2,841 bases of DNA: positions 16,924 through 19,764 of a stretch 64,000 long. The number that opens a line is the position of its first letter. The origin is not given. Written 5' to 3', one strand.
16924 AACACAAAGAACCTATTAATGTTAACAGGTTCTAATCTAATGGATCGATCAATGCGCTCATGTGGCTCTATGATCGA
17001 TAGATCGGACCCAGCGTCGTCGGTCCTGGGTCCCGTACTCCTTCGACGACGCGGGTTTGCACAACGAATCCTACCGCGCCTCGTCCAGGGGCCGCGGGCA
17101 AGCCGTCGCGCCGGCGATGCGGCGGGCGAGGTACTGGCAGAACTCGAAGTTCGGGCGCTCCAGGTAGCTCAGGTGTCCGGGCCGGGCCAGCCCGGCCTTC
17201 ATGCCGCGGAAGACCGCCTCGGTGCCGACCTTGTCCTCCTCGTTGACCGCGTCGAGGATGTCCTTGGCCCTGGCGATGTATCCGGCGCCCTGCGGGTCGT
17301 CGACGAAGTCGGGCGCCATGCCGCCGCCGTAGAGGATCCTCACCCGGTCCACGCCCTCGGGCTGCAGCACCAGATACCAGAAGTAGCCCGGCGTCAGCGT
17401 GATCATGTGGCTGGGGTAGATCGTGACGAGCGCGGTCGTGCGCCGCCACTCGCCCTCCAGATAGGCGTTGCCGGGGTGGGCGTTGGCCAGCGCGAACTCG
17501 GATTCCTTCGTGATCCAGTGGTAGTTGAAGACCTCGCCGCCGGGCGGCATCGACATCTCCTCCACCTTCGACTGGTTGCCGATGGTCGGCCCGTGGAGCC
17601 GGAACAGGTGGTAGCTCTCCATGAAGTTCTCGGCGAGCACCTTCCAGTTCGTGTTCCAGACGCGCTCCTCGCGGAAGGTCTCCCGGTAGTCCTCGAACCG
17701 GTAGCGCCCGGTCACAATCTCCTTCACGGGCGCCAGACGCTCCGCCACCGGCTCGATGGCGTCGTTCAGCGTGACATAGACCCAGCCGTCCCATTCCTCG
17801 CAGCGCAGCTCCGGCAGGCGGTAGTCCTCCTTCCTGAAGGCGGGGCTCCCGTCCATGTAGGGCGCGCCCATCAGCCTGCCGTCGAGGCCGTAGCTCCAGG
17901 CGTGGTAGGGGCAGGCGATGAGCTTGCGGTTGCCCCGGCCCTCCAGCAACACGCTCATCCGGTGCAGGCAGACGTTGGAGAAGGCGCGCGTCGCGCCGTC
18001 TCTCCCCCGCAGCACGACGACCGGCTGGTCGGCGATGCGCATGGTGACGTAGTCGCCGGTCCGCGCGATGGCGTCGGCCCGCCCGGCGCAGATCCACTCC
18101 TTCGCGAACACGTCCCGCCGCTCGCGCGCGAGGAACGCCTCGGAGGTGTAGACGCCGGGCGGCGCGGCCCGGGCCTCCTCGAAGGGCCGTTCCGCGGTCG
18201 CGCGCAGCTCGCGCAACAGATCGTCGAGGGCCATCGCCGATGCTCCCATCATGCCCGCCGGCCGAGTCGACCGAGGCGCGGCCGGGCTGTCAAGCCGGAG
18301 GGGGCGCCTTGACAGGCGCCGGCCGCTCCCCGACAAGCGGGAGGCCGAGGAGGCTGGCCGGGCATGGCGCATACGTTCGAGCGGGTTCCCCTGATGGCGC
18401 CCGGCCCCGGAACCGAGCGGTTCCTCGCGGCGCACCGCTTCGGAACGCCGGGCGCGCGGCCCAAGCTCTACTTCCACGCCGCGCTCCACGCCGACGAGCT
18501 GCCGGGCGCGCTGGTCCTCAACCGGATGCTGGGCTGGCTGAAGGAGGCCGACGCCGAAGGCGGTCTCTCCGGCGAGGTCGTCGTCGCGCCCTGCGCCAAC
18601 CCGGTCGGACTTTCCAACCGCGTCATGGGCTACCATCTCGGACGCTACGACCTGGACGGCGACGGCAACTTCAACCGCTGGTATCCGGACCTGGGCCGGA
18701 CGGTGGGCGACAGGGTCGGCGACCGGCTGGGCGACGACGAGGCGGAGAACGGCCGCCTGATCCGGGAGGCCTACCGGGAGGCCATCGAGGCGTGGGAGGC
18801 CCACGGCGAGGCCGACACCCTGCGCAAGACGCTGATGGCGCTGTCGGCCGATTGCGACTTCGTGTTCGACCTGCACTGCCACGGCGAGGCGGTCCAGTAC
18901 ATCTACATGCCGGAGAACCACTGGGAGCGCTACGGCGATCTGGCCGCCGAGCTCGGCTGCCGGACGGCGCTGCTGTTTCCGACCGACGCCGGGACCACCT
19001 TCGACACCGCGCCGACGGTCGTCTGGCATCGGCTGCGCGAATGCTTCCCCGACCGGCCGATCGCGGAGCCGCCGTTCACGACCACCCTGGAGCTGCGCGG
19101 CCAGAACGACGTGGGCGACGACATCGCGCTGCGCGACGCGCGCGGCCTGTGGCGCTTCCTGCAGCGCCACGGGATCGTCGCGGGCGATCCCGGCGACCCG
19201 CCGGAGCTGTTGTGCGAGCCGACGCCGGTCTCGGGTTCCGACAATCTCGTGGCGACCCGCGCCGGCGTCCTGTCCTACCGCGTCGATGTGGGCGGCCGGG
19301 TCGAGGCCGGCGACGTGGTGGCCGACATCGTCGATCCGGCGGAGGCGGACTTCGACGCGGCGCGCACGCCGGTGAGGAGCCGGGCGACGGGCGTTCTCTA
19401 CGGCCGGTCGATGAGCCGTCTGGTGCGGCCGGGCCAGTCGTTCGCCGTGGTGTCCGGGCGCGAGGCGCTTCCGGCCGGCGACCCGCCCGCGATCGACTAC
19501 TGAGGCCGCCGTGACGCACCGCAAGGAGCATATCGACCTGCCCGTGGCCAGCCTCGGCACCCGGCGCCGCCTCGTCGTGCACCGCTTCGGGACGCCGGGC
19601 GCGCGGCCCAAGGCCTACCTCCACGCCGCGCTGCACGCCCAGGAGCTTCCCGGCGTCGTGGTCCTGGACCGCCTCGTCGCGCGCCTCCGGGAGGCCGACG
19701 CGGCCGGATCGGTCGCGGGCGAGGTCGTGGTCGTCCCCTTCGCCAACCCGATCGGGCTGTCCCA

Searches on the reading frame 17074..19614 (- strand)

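Call 66: search_protein_families(library=pfam, proteins=[window:17074-19614:-], max_evalue=0.00001)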
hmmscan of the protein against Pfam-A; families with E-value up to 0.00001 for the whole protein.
window:17074-19614:- (847 aa): 2 families
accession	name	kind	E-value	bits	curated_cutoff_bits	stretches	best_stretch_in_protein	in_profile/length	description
PF00355.32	Rieske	-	1.5e-18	66.9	20.3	1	506-590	1-84/88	Rieske [2Fe-2S] domain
PF00848.25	Ring_hydroxyl_A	-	1.6e-18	67.8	24.9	1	640-834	1-207/208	Ring hydroxylating alpha subunit (catalytic domain)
